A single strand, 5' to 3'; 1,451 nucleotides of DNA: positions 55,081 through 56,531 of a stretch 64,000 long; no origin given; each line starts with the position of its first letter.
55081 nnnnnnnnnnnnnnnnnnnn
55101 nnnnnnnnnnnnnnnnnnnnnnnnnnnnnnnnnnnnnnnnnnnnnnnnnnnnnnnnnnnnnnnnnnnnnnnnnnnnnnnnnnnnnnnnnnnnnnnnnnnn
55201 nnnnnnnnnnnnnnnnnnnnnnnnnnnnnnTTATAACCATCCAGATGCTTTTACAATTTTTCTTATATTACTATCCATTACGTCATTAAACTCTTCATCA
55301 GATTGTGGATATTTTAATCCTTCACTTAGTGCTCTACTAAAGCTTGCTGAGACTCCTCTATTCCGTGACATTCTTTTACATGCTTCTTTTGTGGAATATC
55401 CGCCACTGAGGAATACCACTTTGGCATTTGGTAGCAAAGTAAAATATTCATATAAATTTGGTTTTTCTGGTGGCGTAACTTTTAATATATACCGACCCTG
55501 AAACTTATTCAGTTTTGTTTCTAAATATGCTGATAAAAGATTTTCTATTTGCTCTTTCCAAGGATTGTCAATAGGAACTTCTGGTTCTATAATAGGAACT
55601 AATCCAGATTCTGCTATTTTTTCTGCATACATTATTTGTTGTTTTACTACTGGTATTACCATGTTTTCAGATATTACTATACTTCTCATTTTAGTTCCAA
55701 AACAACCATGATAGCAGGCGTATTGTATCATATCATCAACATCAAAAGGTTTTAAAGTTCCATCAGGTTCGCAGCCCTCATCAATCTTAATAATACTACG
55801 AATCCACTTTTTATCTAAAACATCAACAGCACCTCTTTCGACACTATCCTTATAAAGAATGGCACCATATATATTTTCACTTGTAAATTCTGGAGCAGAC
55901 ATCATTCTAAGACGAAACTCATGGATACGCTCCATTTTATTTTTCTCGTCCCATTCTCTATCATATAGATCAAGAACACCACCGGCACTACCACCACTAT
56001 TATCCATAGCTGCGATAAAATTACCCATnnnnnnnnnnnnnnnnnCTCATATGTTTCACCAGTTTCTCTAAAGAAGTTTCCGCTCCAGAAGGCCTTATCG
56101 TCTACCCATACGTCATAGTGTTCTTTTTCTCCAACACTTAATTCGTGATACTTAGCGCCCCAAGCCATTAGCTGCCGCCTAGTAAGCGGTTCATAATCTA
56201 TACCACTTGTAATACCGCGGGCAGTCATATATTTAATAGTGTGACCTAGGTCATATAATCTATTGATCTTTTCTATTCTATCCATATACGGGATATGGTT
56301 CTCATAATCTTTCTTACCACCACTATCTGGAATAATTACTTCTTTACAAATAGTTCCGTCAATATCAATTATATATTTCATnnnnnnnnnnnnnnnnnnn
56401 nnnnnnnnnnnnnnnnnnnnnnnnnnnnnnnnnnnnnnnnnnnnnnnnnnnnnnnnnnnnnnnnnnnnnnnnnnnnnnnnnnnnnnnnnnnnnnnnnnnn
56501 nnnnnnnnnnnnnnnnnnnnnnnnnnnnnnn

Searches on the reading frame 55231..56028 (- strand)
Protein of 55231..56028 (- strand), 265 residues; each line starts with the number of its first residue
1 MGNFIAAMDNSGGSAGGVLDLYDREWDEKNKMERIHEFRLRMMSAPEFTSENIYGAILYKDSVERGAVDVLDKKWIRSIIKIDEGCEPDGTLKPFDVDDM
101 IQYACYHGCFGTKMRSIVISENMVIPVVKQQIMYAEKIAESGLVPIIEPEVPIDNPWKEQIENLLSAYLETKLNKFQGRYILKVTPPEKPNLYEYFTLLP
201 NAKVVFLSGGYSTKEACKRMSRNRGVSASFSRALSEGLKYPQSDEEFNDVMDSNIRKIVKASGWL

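Call 27: search_protein_families(library=pfam, proteins=[window:55231-56028:-], max_evalue=0.001)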
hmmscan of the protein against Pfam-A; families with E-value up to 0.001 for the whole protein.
window:55231-56028:- (265 aa): 1 family
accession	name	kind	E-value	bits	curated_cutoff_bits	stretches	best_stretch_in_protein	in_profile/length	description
PF00274.25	Glycolytic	-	3.9e-07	29.6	22.2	1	2-154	13-180/349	Fructose-bisphosphate aldolase class-I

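Call 49: search_solved_structures(query=window:55234-56028:-, max_evalue=1, show_alignments=1)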
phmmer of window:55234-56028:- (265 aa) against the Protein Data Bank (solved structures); distinct sequences matched with E-value up to 1: 16.
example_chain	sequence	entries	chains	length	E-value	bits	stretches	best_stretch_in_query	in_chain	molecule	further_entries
2iqt_A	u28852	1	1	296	6.8e-43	150.4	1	3-262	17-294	Fructose-bisphosphate aldolase class 1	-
7b2n_A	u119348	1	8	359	0.00028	23.8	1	2-155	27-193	Fructose-bisphosphate aldolase 1, chloroplastic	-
9led_A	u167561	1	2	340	0.00036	23.4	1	5-158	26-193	Fructose-bisphosphate aldolase 1, cytoplasmic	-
3mmt_A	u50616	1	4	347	0.0023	20.8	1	38-160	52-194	Fructose-bisphosphate aldolase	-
7efs_A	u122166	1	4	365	0.0037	20.1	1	4-157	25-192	Fructose-bisphosphate aldolase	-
1fba_A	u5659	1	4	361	0.004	20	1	3-155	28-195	FRUCTOSE 1,6-BISPHOSPHATE ALDOLASE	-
6rng_A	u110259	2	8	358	0.012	18.5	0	131-156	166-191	Fructose-bisphosphate aldolase 6, cytosolic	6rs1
1qo5_A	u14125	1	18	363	0.015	18.1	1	3-155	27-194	FRUCTOSE-BISPHOSPHATE ALDOLASE B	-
8d44_D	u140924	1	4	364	0.016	18.1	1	3-155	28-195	Fructose-bisphosphate aldolase B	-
1xdl_A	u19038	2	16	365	0.022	17.6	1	3-155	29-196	Fructose-bisphosphate aldolase B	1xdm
1fdj_A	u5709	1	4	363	0.029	17.2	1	3-155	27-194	FRUCTOSE 1,6-BISPHOSPHATE ALDOLASE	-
3mbd_A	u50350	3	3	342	0.085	15.7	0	131-159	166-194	Fructose-bisphosphate aldolase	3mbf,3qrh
1epx_A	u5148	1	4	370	0.29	13.9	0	108-155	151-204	FRUCTOSE-1,6-BISPHOSPHATE ALDOLASE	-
2qap_A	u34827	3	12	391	0.34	13.7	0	108-155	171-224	Fructose-1,6-bisphosphate aldolase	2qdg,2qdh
5o0w_A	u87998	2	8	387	0.53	13.1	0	33-156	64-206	Fructose-bisphosphate aldolase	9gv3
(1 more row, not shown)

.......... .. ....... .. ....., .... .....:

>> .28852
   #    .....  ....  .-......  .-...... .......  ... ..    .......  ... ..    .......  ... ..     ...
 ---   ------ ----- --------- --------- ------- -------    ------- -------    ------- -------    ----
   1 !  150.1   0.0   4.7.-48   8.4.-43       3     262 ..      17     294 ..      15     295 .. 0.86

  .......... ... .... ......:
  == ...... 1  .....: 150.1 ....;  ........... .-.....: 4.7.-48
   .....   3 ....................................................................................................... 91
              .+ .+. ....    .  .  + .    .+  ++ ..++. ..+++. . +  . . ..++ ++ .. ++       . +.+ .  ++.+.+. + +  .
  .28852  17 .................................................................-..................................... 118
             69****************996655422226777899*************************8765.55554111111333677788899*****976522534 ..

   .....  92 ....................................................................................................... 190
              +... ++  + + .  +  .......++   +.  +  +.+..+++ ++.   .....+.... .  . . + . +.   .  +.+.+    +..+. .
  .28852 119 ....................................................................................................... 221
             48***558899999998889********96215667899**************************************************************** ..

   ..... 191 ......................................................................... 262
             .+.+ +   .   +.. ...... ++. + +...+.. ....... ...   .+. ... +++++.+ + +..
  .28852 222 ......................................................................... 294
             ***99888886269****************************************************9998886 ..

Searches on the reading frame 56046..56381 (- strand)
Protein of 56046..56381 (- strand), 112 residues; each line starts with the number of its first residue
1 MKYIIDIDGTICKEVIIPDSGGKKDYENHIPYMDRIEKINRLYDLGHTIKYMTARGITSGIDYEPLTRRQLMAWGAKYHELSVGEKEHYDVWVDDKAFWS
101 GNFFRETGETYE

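Call 41: search_protein_families(library=pfam, proteins=[window:56046-56381:-], max_evalue=0.01)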
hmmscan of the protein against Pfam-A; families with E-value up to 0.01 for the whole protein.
window:56046-56381:- (112 aa): 0 families

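Call 50: search_solved_structures(query=window:56046-56381:-, max_evalue=10, show_alignments=1)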
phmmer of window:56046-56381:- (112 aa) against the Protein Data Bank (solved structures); distinct sequences matched with E-value up to 10: 5.
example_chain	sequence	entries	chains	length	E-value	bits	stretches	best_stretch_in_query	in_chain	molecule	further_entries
9iqw_A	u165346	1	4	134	8.2e-10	42.5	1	17-103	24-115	Capsule biosynthesis protein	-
1xpj_A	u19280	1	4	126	0.0029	21.4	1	2-98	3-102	hypothetical protein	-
6cvn_D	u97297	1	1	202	0.16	15.8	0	20-47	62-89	Microtubule-associated protein tau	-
9qb8_A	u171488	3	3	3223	0.52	14.1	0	39-90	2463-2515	Lymphostatin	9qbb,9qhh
9euv_A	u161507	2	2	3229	0.52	14.1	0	39-90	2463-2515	Efa1/LifA protein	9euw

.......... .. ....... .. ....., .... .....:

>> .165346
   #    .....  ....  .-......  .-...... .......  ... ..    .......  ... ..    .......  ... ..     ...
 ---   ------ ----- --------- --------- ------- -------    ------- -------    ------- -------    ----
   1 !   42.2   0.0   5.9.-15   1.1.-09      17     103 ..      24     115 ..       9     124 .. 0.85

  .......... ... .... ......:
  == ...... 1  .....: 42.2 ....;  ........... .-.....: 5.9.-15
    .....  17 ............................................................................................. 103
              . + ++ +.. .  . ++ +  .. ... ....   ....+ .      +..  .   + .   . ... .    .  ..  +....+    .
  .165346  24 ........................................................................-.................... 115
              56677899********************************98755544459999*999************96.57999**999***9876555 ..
